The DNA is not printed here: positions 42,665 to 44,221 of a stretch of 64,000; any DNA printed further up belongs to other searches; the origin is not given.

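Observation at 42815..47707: A second hdrA copy is split at its ferredoxin insertion and interleaved with a NuoE / NuoF / NuoG-N-type NADH module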

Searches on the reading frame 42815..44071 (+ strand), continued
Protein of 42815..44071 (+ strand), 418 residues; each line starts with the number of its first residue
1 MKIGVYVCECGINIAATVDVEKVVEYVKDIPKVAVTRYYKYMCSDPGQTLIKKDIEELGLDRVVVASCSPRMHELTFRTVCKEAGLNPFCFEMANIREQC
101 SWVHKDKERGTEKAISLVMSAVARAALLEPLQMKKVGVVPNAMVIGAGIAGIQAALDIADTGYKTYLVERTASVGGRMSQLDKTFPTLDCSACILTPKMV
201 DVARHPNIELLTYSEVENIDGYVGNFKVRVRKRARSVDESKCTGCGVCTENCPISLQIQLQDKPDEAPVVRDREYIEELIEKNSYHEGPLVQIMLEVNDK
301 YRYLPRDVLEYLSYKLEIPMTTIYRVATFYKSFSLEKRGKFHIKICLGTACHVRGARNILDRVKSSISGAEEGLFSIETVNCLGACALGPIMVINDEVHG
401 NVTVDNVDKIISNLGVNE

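Call 45: find_encoding_contigs(protein=P0095, flank=8000, max_places=1)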
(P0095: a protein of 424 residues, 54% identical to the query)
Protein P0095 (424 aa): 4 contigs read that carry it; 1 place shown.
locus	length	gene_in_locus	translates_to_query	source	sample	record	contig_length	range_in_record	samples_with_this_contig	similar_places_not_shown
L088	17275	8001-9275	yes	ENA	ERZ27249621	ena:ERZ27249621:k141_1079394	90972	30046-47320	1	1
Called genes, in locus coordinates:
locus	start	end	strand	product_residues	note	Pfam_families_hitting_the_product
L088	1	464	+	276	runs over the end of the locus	PF02525:Flavodoxin_2, PF03358:FMN_red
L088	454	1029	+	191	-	PF14512:TM1586_NiRdase (faint), PF00881:Nitroreductase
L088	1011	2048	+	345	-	PF02771:Acyl-CoA_dh_N, PF00441:Acyl-CoA_dh_1, PF08028:Acyl-CoA_dh_2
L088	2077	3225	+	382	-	PF02771:Acyl-CoA_dh_N, PF02770:Acyl-CoA_dh_M, PF00441:Acyl-CoA_dh_1, PF08028:Acyl-CoA_dh_2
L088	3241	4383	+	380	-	PF02771:Acyl-CoA_dh_N, PF02770:Acyl-CoA_dh_M, PF00441:Acyl-CoA_dh_1, PF08028:Acyl-CoA_dh_2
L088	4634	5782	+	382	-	PF13183:Fer4_8, PF13187:Fer4_9, PF13237:Fer4_10 (weak), PF13534:Fer4_17, PF02754:CCG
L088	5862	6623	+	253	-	PF01012:ETF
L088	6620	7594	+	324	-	PF01012:ETF, PF00766:ETF_alpha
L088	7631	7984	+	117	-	-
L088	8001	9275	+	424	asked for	PF03486:HI0933_like (faint), PF00890:FAD_binding_2 (weak), PF07992:Pyr_redox_2 (faint), PF12831:FAD_oxidored (weak), PF13450:NAD_binding_8 (weak), PF13237:Fer4_10 (weak), PF01257:2Fe-2S_thioredx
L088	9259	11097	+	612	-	PF01512:Complex1_51K, PF10531:SLBB, PF10589:NADH_4Fe-4S, PF00037:Fer4 (weak), PF12838:Fer4_7 (weak), PF13237:Fer4_10 (weak), PF14697:Fer4_21, PF00037:Fer4 (weak), +3 more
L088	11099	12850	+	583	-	PF13510:Fer2_4, PF12838:Fer4_7 (weak), PF14697:Fer4_21 (weak), PF07992:Pyr_redox_2, PF14697:Fer4_21 (weak), PF12838:Fer4_7, PF13187:Fer4_9, PF00037:Fer4 (weak), +6 more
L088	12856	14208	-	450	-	PF03051:Peptidase_C1_2, PF00112:Peptidase_C1 (faint)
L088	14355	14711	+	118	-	PF12675:DUF3795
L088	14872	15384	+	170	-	PF14522:Cytochrome_C7 (faint), PF14537:Cytochrom_c3_2 (faint), PF22113:Mtrc-MtrF_II-IV_dom (faint), PF13435:Cytochrome_C554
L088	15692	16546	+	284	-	PF12838:Fer4_7 (faint), PF14697:Fer4_21 (faint), PF13237:Fer4_10 (faint), PF12801:Fer4_5, PF00037:Fer4 (weak)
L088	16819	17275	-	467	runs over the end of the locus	PF02127:Peptidase_M18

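Call 54: search_protein_representatives(protein=window:42815-44071:+)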
Query: 418 residues. Proteins with E-value up to 0.001 (for the whole library): 12563; up to 1e-10: 6210; up to 1e-30: 1253. The best 150 are listed.
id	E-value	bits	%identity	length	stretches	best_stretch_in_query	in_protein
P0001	5.0e-280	944.3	100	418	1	1-418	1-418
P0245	7.9e-144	495.8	55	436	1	2-413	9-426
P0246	1.8e-111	389.2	50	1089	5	2-160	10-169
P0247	1.3e-107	376.5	52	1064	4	2-237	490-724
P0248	9.7e-107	373.7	49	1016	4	2-243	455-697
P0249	1.0e-106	373.6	50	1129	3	2-260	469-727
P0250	1.4e-105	369.8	47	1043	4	2-232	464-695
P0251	9.9e-103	360.5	58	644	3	3-257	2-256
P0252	1.8e-102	359.6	47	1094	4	2-269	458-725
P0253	5.0e-102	358.1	48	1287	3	2-232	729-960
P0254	4.0e-101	355.2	50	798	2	2-235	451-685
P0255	4.7e-100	351.7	45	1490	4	2-232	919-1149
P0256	5.9e-100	351.3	46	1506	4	2-234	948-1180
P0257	1.2e-98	347.0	56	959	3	2-255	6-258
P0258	1.5e-98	346.7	46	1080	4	2-257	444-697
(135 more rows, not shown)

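Call 90: search_solved_structures(query=window:42815-44071:+, max_evalue=1e-8, show_alignments=0)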
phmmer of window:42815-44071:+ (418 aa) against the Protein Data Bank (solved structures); distinct sequences matched with E-value up to 1e-8: 57.
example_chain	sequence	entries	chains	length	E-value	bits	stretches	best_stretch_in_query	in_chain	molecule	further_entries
5odc_A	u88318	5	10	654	1.8e-111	376.1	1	2-256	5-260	Heterodisulfide reductase, subunit A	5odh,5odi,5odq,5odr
8rvv_A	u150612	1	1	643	1.1e-108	366.9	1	2-256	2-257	H(2):CoB-CoM heterodisulfide,ferredoxin reductase subunit A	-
8rvu_a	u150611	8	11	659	1.2e-108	366.8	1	2-256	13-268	H(2):CoB-CoM heterodisulfide,ferredoxin reductase subunit A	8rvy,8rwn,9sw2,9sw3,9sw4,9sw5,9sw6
7bkb_A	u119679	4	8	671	1e-94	320.9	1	2-254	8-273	CoB--CoM heterodisulfide reductase iron-sulfur subunit A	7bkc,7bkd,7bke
9sfi_A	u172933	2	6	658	5.6e-88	298.7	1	2-256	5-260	CoB--CoM heterodisulfide reductase iron-sulfur subunit A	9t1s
7p5h_C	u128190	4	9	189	2.5e-38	135.2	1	271-414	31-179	Fe-hydrogenase, subunit gamma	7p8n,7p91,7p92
7q4v_C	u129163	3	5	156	3.5e-33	118.2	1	271-411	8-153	Iron hydrogenase HydC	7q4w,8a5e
9mqx_C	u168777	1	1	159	1.8e-32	115.9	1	289-411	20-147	NADH:ubiquinone oxidoreductase 24 kD subunit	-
8a6t_C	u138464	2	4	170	8.4e-32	113.7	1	274-412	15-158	Electron bifurcating hydrogenase subunit HydC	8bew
9n5u_C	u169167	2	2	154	2.2e-31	112.3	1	288-414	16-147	NfnC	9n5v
7t2r_C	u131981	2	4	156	4.1e-30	108.1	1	274-411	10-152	NiFe hydrogenase subunit C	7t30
9bov_C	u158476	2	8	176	9.8e-27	97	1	277-413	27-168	NADH dehydrogenase (Ubiquinone), 24 kDa subunit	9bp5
8oh5_A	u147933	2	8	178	4.7e-22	81.6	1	275-414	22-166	NAD-dependent formate dehydrogenase gamma subunit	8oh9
8b9z_E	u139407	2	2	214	2.9e-19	72.4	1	283-415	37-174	NADH dehydrogenase (Ubiquinone) 24 kDa subunit, isoform A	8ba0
8esw_V2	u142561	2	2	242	3.7e-19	72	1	282-415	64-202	NADH dehydrogenase (Ubiquinone) 24 kDa subunit, isoform A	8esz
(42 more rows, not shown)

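Call 109: search_protein_families(library=pfam, proteins=[L086:7795-8004:+, L088:7631-7984:+], max_evalue=0.001)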
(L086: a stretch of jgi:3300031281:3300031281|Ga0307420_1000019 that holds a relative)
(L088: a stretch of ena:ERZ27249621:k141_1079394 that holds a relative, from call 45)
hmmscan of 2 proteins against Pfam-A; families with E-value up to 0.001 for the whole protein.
L086:7795-8004:+ (69 aa): 0 families

L088:7631-7984:+ (117 aa): 0 families
